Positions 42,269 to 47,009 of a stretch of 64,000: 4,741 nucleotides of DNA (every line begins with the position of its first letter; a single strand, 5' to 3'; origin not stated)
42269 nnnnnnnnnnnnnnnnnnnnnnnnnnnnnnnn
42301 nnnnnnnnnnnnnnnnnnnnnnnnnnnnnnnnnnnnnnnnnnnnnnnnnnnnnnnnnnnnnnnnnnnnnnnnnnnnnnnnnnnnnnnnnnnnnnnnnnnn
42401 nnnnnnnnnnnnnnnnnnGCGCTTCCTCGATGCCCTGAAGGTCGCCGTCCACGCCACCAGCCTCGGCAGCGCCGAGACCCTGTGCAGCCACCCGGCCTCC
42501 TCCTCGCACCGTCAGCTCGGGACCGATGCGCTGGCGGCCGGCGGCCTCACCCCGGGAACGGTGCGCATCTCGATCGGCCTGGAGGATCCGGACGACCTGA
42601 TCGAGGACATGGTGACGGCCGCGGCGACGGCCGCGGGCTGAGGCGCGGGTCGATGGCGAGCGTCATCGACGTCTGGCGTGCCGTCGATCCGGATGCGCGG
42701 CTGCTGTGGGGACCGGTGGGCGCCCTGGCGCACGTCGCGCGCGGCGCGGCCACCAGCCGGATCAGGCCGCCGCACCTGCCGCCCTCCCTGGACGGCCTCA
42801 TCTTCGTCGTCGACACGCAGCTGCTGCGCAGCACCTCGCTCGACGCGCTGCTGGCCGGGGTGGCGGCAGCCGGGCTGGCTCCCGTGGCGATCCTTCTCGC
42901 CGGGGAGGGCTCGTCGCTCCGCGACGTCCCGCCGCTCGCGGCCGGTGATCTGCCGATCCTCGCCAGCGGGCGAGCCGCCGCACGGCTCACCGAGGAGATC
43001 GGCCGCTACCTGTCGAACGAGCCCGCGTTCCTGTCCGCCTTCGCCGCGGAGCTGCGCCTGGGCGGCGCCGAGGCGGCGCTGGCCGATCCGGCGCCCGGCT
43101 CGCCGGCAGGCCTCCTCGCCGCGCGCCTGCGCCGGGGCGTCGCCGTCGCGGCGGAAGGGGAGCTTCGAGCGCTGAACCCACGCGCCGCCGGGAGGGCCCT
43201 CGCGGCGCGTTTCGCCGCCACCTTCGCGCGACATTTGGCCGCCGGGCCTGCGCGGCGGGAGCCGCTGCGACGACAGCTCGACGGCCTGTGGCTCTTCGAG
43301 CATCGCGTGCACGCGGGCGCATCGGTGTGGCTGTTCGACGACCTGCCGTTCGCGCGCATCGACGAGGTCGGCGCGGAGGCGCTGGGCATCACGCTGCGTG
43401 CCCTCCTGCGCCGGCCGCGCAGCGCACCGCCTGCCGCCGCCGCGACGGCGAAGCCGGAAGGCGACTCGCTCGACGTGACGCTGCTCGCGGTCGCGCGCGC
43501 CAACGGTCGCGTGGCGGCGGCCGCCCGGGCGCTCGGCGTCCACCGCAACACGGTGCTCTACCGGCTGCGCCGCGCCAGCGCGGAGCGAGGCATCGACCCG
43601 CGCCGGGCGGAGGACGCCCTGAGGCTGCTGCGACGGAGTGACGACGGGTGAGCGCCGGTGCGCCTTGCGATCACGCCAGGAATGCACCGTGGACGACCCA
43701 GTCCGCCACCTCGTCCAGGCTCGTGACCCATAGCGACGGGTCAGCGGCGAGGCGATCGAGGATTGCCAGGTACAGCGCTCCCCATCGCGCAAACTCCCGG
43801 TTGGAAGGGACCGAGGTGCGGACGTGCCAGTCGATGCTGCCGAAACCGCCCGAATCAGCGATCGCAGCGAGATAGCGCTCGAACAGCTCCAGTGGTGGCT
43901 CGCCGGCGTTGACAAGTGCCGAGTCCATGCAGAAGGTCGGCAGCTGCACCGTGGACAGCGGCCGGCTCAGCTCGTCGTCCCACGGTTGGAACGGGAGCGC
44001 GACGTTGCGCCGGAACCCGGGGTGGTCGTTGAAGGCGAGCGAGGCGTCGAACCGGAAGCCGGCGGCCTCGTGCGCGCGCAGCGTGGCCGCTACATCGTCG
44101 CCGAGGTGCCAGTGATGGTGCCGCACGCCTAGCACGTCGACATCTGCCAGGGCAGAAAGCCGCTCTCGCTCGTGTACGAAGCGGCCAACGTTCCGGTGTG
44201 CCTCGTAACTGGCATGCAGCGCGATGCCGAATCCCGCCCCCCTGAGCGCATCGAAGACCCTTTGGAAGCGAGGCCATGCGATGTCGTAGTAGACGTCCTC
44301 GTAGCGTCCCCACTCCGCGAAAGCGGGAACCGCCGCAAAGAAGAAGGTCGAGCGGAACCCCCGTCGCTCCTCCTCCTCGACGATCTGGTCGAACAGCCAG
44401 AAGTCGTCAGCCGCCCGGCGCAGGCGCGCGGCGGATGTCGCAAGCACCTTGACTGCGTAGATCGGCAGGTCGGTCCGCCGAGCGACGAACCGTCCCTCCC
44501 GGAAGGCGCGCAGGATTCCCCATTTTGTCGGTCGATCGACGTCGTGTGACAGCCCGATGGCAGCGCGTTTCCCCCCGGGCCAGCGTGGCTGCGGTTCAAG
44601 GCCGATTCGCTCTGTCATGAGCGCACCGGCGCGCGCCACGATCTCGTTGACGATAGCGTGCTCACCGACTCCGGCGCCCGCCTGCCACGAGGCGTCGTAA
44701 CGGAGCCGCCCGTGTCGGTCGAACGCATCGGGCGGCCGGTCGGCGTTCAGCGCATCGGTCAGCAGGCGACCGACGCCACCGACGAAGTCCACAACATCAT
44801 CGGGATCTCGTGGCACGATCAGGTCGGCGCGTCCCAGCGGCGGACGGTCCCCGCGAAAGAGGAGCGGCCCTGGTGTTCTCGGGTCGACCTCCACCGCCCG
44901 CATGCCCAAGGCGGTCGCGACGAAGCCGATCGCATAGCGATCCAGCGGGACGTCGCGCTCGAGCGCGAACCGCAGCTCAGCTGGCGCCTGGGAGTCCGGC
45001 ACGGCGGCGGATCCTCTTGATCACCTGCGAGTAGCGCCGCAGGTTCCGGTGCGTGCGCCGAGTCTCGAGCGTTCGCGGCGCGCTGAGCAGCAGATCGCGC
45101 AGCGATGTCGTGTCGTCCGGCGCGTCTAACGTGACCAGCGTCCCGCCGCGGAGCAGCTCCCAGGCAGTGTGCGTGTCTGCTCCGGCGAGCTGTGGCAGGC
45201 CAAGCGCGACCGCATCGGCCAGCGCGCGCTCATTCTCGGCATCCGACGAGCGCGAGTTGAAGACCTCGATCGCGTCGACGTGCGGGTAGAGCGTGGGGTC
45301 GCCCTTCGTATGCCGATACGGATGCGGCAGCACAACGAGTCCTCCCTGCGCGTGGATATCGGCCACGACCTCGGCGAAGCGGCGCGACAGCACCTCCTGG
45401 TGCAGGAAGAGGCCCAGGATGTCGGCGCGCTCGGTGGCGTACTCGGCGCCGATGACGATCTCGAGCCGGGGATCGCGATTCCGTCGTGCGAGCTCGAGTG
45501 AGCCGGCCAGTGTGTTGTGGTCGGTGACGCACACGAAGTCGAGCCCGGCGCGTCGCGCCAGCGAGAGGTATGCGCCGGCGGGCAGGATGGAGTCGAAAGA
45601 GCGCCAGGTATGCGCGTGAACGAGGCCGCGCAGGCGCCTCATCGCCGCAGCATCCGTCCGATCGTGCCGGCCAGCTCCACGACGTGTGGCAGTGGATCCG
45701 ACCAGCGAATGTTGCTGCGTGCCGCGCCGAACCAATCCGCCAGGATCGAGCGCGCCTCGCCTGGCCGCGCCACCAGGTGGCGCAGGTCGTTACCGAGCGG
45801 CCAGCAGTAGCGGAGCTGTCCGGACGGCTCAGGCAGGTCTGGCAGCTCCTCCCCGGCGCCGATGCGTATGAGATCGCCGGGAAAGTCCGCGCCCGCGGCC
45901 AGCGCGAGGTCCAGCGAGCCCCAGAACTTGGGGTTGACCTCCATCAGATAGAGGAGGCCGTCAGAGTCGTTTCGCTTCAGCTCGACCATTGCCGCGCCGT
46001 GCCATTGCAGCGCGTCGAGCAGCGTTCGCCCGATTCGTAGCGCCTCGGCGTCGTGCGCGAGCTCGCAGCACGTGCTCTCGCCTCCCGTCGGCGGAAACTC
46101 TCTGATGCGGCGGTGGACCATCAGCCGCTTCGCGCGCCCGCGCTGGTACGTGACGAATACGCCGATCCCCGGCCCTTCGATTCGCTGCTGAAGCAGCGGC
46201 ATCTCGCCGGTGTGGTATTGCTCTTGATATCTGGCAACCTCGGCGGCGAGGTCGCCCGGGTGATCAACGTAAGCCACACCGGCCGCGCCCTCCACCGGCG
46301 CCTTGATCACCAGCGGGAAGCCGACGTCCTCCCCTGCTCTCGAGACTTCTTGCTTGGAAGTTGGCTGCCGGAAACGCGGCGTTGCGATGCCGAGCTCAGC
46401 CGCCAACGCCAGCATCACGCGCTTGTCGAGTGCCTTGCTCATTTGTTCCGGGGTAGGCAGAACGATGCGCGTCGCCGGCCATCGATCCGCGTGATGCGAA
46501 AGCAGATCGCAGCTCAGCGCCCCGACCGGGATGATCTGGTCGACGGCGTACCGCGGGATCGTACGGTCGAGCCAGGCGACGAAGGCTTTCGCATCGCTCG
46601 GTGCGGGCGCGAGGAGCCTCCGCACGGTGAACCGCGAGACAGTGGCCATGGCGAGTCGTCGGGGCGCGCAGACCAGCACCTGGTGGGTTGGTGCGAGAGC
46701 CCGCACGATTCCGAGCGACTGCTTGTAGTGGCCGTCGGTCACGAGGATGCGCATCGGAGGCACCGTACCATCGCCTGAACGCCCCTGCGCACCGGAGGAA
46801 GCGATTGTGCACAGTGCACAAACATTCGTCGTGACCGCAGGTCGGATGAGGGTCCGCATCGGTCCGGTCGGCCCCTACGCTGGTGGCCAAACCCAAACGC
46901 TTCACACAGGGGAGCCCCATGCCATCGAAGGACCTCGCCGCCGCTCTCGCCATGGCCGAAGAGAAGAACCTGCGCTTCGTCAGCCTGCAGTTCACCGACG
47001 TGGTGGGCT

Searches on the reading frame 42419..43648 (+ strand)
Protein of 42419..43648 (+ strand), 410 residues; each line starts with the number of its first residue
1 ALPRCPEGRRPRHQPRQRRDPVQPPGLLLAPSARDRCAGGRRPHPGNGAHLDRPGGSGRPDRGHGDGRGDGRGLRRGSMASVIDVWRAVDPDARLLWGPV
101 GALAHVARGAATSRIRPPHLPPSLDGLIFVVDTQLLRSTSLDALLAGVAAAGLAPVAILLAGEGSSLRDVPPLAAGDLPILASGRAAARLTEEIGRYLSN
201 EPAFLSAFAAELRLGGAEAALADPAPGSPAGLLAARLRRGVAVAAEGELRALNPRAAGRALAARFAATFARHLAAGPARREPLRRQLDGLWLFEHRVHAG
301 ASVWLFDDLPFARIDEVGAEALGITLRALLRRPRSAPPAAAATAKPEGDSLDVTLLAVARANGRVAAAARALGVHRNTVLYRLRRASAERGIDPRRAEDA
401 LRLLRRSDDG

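Call 25: search_protein_families(library=pfam, max_evalue=0.001, proteins=[window:42419-43648:+])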
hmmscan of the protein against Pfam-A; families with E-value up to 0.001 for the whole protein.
window:42419-43648:+ (410 aa): 2 families
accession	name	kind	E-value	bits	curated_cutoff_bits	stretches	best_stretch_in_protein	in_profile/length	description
PF13556.12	HTH_30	-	3.2e-13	49.7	27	1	354-403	4-53/59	PucR C-terminal helix-turn-helix domain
PF02954.25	HTH_8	-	0.00012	22.2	22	1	359-385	15-41/42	Bacterial regulatory protein, Fis family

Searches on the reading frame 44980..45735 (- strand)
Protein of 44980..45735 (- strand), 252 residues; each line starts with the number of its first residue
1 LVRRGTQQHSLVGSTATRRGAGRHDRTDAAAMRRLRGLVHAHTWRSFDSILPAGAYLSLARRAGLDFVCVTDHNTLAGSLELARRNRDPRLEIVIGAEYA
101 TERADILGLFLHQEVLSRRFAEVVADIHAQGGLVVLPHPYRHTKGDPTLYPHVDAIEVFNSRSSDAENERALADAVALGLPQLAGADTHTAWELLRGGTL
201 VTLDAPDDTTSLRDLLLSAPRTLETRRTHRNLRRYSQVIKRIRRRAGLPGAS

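Call 64: search_protein_families(library=pfam, max_evalue=0.001, proteins=[window:44980-45735:-])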
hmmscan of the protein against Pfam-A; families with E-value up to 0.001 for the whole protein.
window:44980-45735:- (252 aa): 1 family
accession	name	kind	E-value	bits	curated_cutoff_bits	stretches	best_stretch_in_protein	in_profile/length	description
PF02811.25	PHP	-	8.2e-08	33.2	26.4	1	40-104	3-69/164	PHP domain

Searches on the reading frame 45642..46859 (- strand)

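Call 64: search_protein_families(library=pfam, max_evalue=0.001, proteins=[window:45642-46859:-])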
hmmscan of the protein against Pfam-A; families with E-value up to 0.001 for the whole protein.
window:45642-46859:- (406 aa): 4 families
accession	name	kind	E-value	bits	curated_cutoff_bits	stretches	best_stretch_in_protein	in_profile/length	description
PF15632.11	ATPgrasp_Ter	-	1.9e-08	34.6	29.1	1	222-351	6-125/131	ATP-grasp in the biosynthetic pathway with Ter operon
PF02222.28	ATP-grasp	-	0.00015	21.9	27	0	153-213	3-65/179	ATP-grasp domain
PF02786.22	CPSase_L_D2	-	0.00044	20.3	19.8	0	281-340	149-209/211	Carbamoyl-phosphate synthase L chain, ATP binding domain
PF02655.19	ATP-grasp_3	-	0.00083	19.9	23.2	0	155-315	13-160/160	ATP-grasp domain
